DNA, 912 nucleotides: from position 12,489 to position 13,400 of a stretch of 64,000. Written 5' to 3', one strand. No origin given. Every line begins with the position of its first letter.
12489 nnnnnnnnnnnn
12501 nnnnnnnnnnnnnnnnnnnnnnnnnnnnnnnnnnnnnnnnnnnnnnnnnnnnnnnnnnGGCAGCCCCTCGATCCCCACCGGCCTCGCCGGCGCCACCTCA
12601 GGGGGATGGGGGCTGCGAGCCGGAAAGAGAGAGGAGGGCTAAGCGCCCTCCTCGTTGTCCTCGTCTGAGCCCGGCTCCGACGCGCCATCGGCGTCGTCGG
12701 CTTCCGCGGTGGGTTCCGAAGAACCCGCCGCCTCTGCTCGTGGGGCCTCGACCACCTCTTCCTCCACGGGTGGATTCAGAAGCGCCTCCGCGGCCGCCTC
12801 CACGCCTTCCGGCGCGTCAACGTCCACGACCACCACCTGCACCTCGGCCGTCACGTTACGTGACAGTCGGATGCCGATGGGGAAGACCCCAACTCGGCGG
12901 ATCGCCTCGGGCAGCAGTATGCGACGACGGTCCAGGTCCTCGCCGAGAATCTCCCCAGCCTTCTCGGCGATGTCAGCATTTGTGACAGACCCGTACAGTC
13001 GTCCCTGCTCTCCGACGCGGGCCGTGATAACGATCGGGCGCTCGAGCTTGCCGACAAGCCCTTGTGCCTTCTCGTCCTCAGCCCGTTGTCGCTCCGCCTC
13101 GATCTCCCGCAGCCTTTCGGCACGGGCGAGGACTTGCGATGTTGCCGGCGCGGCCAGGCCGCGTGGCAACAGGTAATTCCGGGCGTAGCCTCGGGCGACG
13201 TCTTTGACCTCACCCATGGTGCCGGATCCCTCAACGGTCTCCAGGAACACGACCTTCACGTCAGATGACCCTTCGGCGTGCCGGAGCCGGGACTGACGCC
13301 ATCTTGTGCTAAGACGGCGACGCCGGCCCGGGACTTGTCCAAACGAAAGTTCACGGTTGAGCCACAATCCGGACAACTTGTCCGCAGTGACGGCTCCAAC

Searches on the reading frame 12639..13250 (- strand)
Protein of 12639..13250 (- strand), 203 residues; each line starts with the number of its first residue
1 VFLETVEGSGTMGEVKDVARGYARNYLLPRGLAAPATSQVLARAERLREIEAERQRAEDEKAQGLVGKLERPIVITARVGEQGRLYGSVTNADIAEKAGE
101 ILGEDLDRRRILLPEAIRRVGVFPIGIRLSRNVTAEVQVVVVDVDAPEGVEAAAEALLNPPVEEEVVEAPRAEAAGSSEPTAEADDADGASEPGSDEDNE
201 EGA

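Call 3: search_protein_families(library=pfam, proteins=[window:12639-13250:-], max_evalue=0.01)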
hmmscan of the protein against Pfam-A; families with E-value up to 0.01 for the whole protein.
window:12639-13250:- (203 aa): 2 families
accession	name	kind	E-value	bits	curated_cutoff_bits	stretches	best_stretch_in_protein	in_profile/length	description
PF03948.19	Ribosomal_L9_C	-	3.4e-21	75.9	23.2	1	61-142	2-85/86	Ribosomal protein L9, C-terminal domain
PF01281.25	Ribosomal_L9_N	-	8.1e-16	57.7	20.7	1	2-42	5-45/47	Ribosomal protein L9, N-terminal domain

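Call 4: search_protein_families(library=ncbifam, proteins=[window:12639-13250:-], max_evalue=0.01)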
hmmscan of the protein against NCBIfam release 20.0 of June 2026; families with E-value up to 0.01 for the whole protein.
window:12639-13250:- (203 aa): 2 families
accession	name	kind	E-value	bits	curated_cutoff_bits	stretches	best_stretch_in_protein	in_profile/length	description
TIGR00158.1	L9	equivalog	1.4e-30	106.8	58.6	1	2-142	5-146/148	50S ribosomal protein L9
NF011110.0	PRK14538.1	equivalog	7.2e-15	54.2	707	1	2-143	693-834/838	putative bifunctional signaling protein/50S ribosomal protein L9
